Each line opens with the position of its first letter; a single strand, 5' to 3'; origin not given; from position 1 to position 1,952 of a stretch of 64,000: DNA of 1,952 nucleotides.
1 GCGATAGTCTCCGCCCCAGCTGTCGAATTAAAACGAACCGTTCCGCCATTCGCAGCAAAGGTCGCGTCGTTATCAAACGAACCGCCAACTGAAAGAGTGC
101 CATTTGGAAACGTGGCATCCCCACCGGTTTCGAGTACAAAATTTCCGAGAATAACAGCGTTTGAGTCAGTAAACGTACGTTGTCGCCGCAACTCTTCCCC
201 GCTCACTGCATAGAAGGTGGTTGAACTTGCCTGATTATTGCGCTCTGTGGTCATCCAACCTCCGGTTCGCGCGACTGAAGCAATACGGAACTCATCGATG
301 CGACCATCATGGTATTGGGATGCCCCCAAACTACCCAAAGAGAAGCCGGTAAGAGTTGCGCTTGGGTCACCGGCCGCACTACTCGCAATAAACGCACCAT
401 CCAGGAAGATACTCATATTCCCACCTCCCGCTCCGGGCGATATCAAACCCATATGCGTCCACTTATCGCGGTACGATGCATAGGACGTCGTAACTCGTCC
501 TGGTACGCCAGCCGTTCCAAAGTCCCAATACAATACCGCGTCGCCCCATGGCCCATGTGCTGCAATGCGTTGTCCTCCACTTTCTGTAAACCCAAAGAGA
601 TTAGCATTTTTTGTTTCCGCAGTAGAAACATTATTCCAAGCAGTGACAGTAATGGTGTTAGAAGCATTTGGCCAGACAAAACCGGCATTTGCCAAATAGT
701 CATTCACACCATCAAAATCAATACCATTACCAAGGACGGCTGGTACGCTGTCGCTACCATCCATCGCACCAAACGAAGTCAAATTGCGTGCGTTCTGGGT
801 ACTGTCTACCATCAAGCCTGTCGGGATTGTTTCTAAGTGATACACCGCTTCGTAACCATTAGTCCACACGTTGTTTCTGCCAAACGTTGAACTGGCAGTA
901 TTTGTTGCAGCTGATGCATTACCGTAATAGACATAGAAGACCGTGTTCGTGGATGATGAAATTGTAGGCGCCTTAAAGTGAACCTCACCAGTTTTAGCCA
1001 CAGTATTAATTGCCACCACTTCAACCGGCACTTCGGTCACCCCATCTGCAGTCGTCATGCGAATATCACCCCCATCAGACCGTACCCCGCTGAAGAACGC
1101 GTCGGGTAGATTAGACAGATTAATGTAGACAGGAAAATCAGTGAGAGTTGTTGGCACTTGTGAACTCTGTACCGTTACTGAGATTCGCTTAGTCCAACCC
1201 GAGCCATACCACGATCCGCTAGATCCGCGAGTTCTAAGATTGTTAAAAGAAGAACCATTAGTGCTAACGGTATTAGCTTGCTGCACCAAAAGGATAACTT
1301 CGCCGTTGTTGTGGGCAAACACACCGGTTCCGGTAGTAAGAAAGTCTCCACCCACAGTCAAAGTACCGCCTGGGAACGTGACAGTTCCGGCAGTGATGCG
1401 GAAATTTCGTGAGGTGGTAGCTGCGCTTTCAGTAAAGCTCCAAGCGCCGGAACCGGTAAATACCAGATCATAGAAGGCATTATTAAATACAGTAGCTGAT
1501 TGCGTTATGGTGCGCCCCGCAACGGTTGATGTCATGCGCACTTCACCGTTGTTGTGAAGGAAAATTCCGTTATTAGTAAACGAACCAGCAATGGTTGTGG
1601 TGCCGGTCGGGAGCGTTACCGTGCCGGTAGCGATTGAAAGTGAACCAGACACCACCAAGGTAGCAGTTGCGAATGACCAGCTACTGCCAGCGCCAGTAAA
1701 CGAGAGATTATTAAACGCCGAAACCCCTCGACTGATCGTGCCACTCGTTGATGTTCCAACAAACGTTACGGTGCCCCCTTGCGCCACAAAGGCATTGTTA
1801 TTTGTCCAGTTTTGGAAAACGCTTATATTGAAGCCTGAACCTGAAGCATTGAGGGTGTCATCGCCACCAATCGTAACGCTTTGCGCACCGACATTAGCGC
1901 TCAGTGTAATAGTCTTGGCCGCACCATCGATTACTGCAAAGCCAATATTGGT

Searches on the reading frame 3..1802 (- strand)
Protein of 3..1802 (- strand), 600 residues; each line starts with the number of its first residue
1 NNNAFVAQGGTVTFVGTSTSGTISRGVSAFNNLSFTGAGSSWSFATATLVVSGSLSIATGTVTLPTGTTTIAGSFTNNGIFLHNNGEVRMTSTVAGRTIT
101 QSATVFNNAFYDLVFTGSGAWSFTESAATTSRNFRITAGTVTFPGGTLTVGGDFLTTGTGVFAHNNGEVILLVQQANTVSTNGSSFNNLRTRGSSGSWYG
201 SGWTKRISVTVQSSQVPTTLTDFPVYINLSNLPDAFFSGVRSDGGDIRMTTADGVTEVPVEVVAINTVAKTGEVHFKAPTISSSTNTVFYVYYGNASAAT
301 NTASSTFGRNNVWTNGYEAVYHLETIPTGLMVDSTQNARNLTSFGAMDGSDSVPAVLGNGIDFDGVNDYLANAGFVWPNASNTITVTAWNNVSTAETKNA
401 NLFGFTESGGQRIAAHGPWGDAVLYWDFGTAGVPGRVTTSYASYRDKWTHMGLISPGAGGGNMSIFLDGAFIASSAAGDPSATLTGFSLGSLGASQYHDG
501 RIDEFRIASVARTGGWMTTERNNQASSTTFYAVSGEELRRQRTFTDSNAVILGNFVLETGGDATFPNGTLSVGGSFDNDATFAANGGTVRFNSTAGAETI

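Call 34: find_related_loci(query=window:3-1802:-, collection=metagenome_contigs, flank=10000)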
Query window:3-1802:- (600 aa) in metagenome_contigs; peptide patterns used: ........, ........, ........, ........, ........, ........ (x = any residue, [..] = any of these).
64 stretches matched a pattern; 32 encode a relative of the query (tblastn E <= 1e-3); 30 distinct loci.
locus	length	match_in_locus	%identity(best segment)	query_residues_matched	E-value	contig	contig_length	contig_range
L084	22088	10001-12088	73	1-600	0e+0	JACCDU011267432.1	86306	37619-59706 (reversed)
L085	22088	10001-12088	73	1-600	0e+0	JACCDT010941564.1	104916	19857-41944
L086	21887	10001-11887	71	1-600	0e+0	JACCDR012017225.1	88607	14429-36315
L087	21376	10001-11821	69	1-600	0e+0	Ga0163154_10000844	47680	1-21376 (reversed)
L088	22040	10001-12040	67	1-600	0e+0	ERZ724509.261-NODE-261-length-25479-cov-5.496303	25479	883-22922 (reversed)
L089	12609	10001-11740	72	23-600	0e+0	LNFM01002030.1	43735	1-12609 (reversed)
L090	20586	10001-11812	52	1-600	5e-169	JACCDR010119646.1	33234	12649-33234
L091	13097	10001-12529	51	1-600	8e-160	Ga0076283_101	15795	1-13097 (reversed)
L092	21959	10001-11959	52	1-600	7e-159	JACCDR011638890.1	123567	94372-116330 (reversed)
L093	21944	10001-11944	49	1-600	2e-147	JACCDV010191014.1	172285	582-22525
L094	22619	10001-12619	49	1-600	8e-146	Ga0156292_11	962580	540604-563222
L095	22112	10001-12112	50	1-600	2e-151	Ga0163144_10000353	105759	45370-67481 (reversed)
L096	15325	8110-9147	56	198-538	9e-125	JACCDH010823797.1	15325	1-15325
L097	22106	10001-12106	48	1-600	6e-138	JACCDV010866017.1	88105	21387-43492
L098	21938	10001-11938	37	1-600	1e-91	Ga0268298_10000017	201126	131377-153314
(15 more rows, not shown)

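Call 42: search_protein_families(library=pfam, proteins=[L084:10001-19729:+, L084:19733-21226:+, L084:21428-22087:+], max_evalue=0.01)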
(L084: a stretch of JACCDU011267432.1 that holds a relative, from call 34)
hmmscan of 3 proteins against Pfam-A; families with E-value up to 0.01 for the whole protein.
L084:10001-19729:+ (3243 aa): 1 family
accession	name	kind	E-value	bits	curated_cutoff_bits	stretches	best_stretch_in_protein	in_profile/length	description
PF10102.14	DUF2341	-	3.4e-19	69.5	23.4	2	2549-2624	1-76/84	Domain of unknown function (DUF2341)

L084:19733-21226:+ (498 aa): 9 families
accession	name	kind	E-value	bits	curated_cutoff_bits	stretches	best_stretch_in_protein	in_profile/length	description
PF16656.11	Pur_ac_phosph_N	-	2.4e-25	89.4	30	2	44-118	4-86/93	Purple acid Phosphatase, N-terminal domain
PF00041.27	fn3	-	2.5e-21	76.1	25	2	41-119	3-79/84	Fibronectin type III domain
PF25059.1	FN3_DSCAM-DSCAML_C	-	4.2e-09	37.1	39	0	432-468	42-78/89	DSCAM/DSCAML C-terminal Fn3-like domain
PF16655.11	PhoD_N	-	5.5e-06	27.3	30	0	52-111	26-81/90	PhoD-like phosphatase, N-terminal domain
PF16893.11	fn3_2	-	7.9e-05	23.2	27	0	280-356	3-79/89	Fibronectin type III domain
PF16389.11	DUF4998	-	0.0023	18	29.1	0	42-120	38-104/199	Domain of unknown function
PF17425.8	Arylsulfotran_N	-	0.003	18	24.2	0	196-260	12-73/88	Arylsulfotransferase Ig-like domain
PF25300.1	Fn3_Dep-1_3rd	-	0.0048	17.2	26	0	44-107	3-70/85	Dep-1 third Fn3-like domain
PF25814.1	fn3_SORL1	-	0.0089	16.5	27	0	38-106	2-69/90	SORL1-like, fn3 domain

L084:21428-22087:+ (220 aa): 7 families
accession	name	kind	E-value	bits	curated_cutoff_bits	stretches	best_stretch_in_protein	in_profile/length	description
PF00005.33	ABC_tran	-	2.3e-32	112.9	25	1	31-179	1-136/137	ABC transporter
PF02463.25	SMC_N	-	0.00019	21.4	40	0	27-62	9-45/220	RecF/RecN/SMC N terminal domain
PF13555.12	AAA_29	-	0.00063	19.9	27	1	37-62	18-43/61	P-loop containing region of AAA domain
PF13191.12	AAA_16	-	0.002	19.1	32.6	1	23-69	4-52/167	AAA ATPase domain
PF03193.22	RsgA_GTPase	-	0.0036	17.6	30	1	29-64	95-129/174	RsgA GTPase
PF13481.12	AAA_25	-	0.0062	16.6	27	0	34-60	25-52/195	AAA domain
PF00910.28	RNA_helicase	-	0.0065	17.4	21.5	0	44-93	1-47/105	RNA helicase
